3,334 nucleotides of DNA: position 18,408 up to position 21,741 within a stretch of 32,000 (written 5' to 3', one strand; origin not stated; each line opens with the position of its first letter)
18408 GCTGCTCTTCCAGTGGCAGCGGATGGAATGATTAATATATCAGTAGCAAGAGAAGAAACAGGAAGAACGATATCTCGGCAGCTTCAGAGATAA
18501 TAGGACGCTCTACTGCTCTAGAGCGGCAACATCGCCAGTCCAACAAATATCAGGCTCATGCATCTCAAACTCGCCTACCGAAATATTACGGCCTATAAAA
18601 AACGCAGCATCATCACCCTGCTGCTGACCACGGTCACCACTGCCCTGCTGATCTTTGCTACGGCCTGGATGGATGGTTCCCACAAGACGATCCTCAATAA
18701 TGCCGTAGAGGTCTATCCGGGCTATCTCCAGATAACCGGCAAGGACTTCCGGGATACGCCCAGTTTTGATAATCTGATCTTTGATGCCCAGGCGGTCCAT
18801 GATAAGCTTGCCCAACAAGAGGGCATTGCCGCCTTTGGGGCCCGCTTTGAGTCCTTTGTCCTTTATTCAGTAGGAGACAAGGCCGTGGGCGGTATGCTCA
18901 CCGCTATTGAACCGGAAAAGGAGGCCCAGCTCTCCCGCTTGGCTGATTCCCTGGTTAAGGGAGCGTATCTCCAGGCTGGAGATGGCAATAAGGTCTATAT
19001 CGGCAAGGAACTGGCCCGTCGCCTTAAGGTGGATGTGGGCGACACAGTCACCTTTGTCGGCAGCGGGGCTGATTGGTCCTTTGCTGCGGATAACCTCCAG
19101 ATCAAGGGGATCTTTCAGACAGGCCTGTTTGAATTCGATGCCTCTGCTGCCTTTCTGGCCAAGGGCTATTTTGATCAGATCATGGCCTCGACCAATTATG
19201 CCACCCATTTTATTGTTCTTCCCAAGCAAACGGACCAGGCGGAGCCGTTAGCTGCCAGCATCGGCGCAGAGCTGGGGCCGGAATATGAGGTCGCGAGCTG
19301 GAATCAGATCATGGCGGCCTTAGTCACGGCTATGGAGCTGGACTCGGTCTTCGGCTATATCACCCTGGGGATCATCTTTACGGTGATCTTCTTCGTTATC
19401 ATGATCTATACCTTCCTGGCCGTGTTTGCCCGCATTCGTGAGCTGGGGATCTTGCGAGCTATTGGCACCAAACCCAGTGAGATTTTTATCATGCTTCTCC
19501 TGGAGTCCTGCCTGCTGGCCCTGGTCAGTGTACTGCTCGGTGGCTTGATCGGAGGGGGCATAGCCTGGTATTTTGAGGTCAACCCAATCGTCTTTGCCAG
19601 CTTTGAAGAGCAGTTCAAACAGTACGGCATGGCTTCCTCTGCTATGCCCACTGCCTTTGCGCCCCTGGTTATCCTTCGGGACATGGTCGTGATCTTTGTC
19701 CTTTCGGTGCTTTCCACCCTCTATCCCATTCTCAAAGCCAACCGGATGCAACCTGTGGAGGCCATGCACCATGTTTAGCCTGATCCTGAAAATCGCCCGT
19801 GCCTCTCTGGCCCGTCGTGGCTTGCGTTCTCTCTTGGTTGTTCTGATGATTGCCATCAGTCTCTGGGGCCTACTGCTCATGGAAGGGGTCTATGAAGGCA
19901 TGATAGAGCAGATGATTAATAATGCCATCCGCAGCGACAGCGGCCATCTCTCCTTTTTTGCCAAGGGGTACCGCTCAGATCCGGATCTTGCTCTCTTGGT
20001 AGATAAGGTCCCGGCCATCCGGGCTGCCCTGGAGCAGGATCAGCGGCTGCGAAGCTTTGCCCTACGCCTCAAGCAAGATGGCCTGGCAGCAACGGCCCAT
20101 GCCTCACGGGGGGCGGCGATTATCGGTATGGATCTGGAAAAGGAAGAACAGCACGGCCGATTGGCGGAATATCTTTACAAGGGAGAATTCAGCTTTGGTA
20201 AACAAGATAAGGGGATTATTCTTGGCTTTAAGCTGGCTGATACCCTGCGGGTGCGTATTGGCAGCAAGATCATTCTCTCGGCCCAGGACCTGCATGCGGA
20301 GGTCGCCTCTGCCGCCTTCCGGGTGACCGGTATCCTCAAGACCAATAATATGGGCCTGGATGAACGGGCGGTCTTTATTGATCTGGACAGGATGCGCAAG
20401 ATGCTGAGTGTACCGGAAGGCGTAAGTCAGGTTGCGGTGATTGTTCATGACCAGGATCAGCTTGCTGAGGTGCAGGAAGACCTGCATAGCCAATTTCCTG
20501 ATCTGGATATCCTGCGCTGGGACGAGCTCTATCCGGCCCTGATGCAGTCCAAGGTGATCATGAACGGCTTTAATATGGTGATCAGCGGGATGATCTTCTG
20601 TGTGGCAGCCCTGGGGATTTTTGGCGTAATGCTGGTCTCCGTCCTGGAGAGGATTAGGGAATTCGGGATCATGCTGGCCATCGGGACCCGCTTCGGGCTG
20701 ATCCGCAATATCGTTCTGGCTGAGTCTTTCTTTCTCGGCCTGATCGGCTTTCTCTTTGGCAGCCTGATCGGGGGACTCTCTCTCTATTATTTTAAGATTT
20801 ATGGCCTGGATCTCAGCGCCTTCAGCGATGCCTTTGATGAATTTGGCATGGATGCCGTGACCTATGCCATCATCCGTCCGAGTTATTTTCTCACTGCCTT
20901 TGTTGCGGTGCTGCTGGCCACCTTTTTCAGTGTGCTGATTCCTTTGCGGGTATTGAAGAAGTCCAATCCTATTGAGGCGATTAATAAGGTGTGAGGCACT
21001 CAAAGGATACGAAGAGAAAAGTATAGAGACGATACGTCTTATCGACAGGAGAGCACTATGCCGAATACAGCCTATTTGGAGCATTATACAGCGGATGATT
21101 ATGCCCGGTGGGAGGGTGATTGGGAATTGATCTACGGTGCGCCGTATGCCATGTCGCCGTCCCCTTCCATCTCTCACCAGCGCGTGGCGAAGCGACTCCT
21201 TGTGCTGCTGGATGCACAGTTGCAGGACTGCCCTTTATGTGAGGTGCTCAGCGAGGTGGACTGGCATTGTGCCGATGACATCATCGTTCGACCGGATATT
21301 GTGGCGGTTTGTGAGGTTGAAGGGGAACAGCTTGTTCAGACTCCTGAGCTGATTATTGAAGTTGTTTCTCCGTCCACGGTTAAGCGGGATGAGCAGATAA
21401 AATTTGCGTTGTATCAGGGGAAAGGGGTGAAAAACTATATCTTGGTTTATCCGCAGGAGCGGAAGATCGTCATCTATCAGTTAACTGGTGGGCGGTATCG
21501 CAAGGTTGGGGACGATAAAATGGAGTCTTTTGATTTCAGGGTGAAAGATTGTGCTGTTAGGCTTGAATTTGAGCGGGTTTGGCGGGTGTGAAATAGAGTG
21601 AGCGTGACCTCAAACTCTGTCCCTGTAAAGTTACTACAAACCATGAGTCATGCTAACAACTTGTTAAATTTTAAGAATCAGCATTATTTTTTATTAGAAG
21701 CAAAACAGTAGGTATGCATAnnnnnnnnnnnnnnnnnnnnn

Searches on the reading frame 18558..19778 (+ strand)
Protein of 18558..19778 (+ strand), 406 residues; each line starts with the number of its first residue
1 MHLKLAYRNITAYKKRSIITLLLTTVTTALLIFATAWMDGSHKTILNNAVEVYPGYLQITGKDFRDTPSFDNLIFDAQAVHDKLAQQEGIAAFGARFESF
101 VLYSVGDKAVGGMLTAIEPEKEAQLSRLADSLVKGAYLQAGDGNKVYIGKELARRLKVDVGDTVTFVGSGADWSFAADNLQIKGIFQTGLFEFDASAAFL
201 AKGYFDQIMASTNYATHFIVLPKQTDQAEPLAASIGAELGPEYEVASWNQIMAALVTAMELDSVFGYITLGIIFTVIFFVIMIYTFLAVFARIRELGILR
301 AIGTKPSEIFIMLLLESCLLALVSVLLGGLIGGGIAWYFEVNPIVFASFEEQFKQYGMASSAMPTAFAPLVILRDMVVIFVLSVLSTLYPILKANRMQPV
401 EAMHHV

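Call 63: search_protein_families(library=pfam, proteins=[window:18558-19778:+], max_evalue=0.001)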
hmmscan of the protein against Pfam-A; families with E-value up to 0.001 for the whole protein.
window:18558-19778:+ (406 aa): 2 families
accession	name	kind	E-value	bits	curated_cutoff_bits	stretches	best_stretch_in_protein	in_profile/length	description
PF02687.27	FtsX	-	7.6e-15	55.5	25.5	1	269-399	3-120/120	FtsX-like permease C-terminal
PF12704.14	MacB_PCD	-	1.4e-07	32.5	27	1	17-236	1-205/207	MacB-like periplasmic core domain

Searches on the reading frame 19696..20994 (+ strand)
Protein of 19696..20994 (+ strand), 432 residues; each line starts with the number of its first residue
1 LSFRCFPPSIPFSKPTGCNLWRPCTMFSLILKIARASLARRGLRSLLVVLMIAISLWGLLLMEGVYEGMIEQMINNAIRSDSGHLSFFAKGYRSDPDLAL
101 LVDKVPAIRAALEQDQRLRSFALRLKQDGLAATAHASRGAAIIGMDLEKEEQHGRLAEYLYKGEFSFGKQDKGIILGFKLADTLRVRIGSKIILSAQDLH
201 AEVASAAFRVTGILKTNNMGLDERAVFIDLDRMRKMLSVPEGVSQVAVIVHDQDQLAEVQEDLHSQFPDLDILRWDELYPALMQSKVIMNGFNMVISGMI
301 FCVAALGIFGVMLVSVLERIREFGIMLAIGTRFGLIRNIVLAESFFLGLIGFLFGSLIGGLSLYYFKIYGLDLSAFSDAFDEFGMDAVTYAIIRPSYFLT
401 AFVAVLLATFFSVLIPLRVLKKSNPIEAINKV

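Call 22: find_related_loci(query=window:19696-20994:+, collection=genome_contigs, flank=10000)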
Query window:19696-20994:+ (432 aa) in genome_contigs; peptide patterns used: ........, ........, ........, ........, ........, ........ (x = any residue, [..] = any of these).
119 stretches matched a pattern; 23 encode a relative of the query (tblastn E <= 1e-3); 22 distinct loci.
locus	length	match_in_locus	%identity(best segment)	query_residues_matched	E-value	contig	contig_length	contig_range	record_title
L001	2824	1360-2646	90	4-432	0e+0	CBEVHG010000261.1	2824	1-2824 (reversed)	MAG TPA_asm: Candidatus Electrothrix marina isolate SRR24458087_concoct_48 genome assembly, contig: ERZ26778537.304, who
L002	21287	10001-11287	89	4-432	0e+0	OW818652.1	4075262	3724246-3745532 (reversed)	Candidatus Electrothrix laxa isolate HOU-scMAG genome assembly, chromosome: 1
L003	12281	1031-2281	90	16-432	0e+0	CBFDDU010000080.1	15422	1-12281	MAG TPA_asm: uncultured Candidatus Electrothrix sp. isolate SRR26215675_binner123_Refined_103 genome assembly, contig: E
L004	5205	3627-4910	71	4-431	0e+0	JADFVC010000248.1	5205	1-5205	MAG: Chloroflexota bacterium isolate C2.bin.19 k83_2271903, whole genome shotgun sequence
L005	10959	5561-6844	70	4-431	0e+0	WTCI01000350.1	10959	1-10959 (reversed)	MAG: Desulfuromonadaceae bacterium isolate GLR9 c_000000578472, whole genome shotgun sequence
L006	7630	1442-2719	69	7-432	0e+0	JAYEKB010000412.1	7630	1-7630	MAG: Thermodesulfobacteriota bacterium isolate MAG148 MAG148_412, whole genome shotgun sequence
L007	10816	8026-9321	65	2-432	0e+0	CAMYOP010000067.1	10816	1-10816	MAG: uncultured Desulfobulbaceae bacterium isolate FCS_M_Desulfobacterota_08 genome assembly, contig: scaffold_5880, who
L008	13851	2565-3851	66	4-432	0e+0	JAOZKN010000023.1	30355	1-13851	MAG: Desulfocapsa sp. isolate GMC10_bin_7 NODE_512_length_30355_cov_16.945314, whole genome shotgun sequence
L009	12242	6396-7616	63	26-432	6e-174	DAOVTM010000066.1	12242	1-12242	MAG TPA_asm: Desulfobulbaceae bacterium isolate CSMAG_1653 CSMAG_1653_k141_357829_length_12242_cov_40.4635, whole genome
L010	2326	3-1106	70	65-432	0e+0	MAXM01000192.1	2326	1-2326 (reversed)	MAG: Desulfobacterales bacterium C00003106 5579_contig_39196.2, whole genome shotgun sequence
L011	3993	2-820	90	160-432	1e-167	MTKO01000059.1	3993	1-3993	Candidatus Electrothrix aarhusensis isolate MCF Contig125, whole genome shotgun sequence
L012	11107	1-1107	63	64-432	3e-161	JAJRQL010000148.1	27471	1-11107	MAG: Deltaproteobacteria bacterium isolate Dive100_bin10.55 k141_420265, whole genome shotgun sequence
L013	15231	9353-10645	55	5-432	1e-154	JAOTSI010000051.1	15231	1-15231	MAG: Desulfobulbaceae bacterium isolate 13_Jan_SF_Bin14 13_Jan_SF_Bin14_scaffold_516_c1, whole genome shotgun sequence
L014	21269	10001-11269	54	8-430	2e-149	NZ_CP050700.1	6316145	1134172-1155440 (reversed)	Desulfopila sp. IMCC35008 chromosome, complete genome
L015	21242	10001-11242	52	16-430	2e-141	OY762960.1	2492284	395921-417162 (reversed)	MAG: Arcobacteraceae bacterium isolate f33866f8-d3cc-4bf7-8e2e-a963cda25b03 genome assembly, chromosome: 1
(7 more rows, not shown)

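Call 30: search_protein_families(library=padloc, proteins=[L002:12357-14003:+, L002:13993-15198:+, L003:2437-7062:+, L011:1047-2309:+], max_evalue=0.01)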
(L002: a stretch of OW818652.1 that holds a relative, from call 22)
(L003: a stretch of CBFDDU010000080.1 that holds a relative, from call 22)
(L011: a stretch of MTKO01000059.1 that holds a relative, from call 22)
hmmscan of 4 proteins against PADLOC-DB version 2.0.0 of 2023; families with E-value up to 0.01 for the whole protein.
L002:12357-14003:+ (548 aa): 132 families (the best 25 are shown)
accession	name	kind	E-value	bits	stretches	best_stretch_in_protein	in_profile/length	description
PDLC00102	GajA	-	1.6e-216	717.9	1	1-545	1-530/532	AAA ATPase domain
PDLC00098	GajA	-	1.8e-162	539.8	1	1-545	1-532/534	AAA ATPase domain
PDLC00078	GajA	-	4e-33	113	2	173-544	202-576/580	AAA ATPase domain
PDLC00091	GajA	-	2.9e-28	97.1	2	277-444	285-475/627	AAA ATPase domain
PDLC00069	GajA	-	3.6e-25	86.5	2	1-53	1-52/687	AAA ATPase domain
PDLC00099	GajA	-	4.2e-25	86.8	2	200-444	207-466/626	AAA ATPase domain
PDLC00096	GajA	-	8.1e-25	85.6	2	280-466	281-481/630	AAA ATPase domain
PDLC00080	GajA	-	1.9e-22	77.8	2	183-464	186-466/622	AAA ATPase domain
PDLC00077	GajA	-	2.1e-22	77.4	2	235-544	269-611/616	AAA ATPase domain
PDLC02979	AriA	-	2.6e-22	78.1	2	1-49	1-48/373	-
PDLC00071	GajA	-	9.4e-21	72.2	2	187-449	165-447/588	AAA ATPase domain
PDLC04168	GajA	-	1.1e-20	71.8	2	203-440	188-433/570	-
PDLC00067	GajA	-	5.7e-18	62.7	2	282-454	299-476/604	AAA ATPase domain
PDLC00083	GajA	-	5.7e-18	62.6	3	1-49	1-48/639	AAA ATPase domain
PDLC00070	GajA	-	6.5e-18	62.7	2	253-462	289-468/596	AAA ATPase domain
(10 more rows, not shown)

L002:13993-15198:+ (401 aa): 48 families (the best 25 are shown)
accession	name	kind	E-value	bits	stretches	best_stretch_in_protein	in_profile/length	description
PDLC00148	GajB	-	9e-134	444.1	1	1-364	1-360/369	UrvD helicase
PDLC00140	GajB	-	9.6e-100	332.3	1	1-361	1-350/365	UrvD helicase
PDLC00120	GajB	-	6.1e-35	119.2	2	5-283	4-273/458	UrvD helicase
PDLC00118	GajB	-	8.7e-26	88.9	1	3-283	7-272/515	UrvD helicase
PDLC00122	GajB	-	4.4e-24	83.2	2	5-255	20-254/502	UrvD helicase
PDLC03802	RTasHel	-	1.2e-21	75.2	2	147-258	184-279/675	DRT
PDLC00117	GajB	-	3.8e-20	69.9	3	5-85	31-113/604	UrvD helicase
PDLC00132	GajB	-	4.1e-20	70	2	148-251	207-302/625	UrvD helicase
PDLC00130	GajB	-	1.2e-18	64.8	2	147-257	197-299/589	UrvD helicase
PDLC00112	GajB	-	5.5e-18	62.9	1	141-248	195-295/581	UrvD helicase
PDLC00123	GajB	-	2.5e-17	60.7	1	3-250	18-261/540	UrvD helicase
PDLC00136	GajB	-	1.6e-16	58.3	1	122-273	171-314/570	UrvD helicase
PDLC00127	GajB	-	1.6e-16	57.9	2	146-291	192-331/594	UrvD helicase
PDLC00104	GajB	-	6.5e-16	56.2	2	4-247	18-248/574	UrvD helicase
PDLC00103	GajB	-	4.2e-15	53.7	1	132-270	192-318/612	UrvD helicase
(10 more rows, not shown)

L003:2437-7062:+ (1541 aa): 0 families

L011:1047-2309:+ (420 aa): 1 family
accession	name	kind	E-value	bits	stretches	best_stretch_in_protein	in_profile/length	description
PDLC00796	Cyclase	-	0.00087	16.7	1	65-220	220-374/432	oligonucleotide-cyclase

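Call 31: search_protein_families(library=pfam, proteins=[L002:12357-14003:+, L002:13993-15198:+, L003:2437-7062:+, L011:1047-2309:+], max_evalue=0.01)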
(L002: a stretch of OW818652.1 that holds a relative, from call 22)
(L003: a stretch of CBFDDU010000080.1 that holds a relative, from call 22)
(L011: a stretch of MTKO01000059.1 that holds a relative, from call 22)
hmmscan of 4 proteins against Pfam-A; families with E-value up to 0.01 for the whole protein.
L002:12357-14003:+ (548 aa): 10 families
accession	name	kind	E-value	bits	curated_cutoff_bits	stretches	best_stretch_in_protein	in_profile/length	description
PF13175.12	AAA_15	-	6.7e-22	79.1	32.1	2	1-49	1-48/374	AAA ATPase domain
PF02463.25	SMC_N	-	6.5e-18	65.4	40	2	3-68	2-67/220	RecF/RecN/SMC N terminal domain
PF13476.12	AAA_23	-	4.9e-16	60.4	27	1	5-54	1-49/201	AAA domain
PF13304.12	AAA_21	-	4e-14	53.8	27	2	260-330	233-302/304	AAA domain, putative AbiEii toxin, Type IV TA system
PF20469.4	OLD-like_TOPRIM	-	1.9e-10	41.5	23.2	1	374-438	2-67/67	Overcoming lysogenization defect protein-like, TOPRIM domain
PF13514.12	AAA_27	-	4.8e-07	30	22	1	1-50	1-52/206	AAA domain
PF13555.12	AAA_29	-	8.5e-06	25.9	27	1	6-51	4-49/61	P-loop containing region of AAA domain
PF24395.1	OLD-like_TOPRIM_1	-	5.2e-05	23.5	27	1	282-371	73-156/162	OLD-like TOPRIM 1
PF11398.14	DUF2813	-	0.00075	19.4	21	0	1-49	1-47/372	Protein of unknown function (DUF2813)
PF08477.19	Roc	-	0.0094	16.6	27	0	28-43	3-18/119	Ras of Complex, Roc, domain of DAPkinase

L002:13993-15198:+ (401 aa): 8 families
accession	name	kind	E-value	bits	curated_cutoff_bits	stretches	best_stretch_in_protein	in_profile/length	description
PF00580.27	UvrD-helicase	-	7.9e-22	78.6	23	2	107-203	165-260/271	UvrD/REP helicase N-terminal domain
PF01443.25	Viral_helicase1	-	9.6e-13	48.9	21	1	155-355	59-226/228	Viral superfamily 1 RNA helicase core domain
PF13245.12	AAA_19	-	1.1e-10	42.2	25.1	1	5-197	15-132/134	AAA domain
PF13604.12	AAA_30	-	0.00015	22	27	0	5-47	22-64/191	AAA domain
PF25199.1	nSTAND_NTPase5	-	0.0002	21.7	34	0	5-36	45-77/145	Novel STAND NTPase 5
PF13401.12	AAA_22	-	0.0022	18.8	27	0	152-191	79-124/130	AAA domain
PF13361.12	UvrD_C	-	0.0027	17.6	25.6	0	306-353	294-343/350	UvrD-like helicase C-terminal domain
PF13086.12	AAA_11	-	0.0076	16.5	27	0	142-193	201-249/257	AAA domain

L003:2437-7062:+ (1541 aa): 3 families
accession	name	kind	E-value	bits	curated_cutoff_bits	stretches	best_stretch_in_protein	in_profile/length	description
PF00004.35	AAA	-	5.3e-08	33.8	21.2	1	293-406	6-122/131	ATPase family associated with various cellular activities (AAA)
PF25199.1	nSTAND_NTPase5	-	4.6e-06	27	34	1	259-396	10-136/145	Novel STAND NTPase 5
PF13481.12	AAA_25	-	0.008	16.3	27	0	315-385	102-178/195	AAA domain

L011:1047-2309:+ (420 aa): 0 families

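Call 63: search_protein_families(library=pfam, proteins=[window:19696-20994:+], max_evalue=0.001)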
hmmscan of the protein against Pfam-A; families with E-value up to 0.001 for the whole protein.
window:19696-20994:+ (432 aa): 2 families
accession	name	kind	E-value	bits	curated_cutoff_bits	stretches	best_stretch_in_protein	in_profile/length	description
PF02687.27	FtsX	-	1.1e-15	58.2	25.5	1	294-425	1-120/120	FtsX-like permease C-terminal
PF12704.14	MacB_PCD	-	1.5e-13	52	27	1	45-264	1-205/207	MacB-like periplasmic core domain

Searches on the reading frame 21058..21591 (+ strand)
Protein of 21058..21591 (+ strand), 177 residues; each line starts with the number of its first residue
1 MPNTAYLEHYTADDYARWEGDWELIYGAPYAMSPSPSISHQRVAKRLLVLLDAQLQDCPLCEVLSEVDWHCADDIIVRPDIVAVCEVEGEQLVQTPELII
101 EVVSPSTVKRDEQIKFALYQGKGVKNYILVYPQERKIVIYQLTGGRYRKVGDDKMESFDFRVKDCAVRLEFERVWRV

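Call 3: search_protein_families(library=padloc, proteins=[window:21058-21591:+], max_evalue=1)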
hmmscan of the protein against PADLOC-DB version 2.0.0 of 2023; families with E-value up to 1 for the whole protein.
window:21058-21591:+ (177 aa): 6 families
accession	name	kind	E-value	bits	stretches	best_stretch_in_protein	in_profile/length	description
PDLC04832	PDC-S03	-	4.6e-28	96.2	1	9-148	13-159/188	-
PDLC04834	PDC-S03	-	6e-20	69.7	1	19-150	22-157/184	-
PDLC04833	PDC-S03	-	1.1e-19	68.7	1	8-149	22-178/207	-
PDLC04835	PDC-S03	-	7.7e-06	23.6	1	8-130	7-144/207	-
PDLC04943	PDC-S17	-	0.0019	15.7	1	93-151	110-162/199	-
PDLC00693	Effector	-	0.029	12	1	105-164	37-98/243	2TM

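Call 4: search_protein_families(library=pfam, proteins=[window:21058-21591:+], max_evalue=1)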
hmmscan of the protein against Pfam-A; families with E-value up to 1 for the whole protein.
window:21058-21591:+ (177 aa): 1 family
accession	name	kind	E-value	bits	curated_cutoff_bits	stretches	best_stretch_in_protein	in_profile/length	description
PF05685.18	Uma2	-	1.7e-26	93.1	27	1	13-151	2-150/172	Putative restriction endonuclease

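Call 5: search_protein_families(library=ncbifam, proteins=[window:21058-21591:+], max_evalue=1)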
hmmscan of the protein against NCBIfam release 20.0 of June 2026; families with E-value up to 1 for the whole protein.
window:21058-21591:+ (177 aa): 0 families
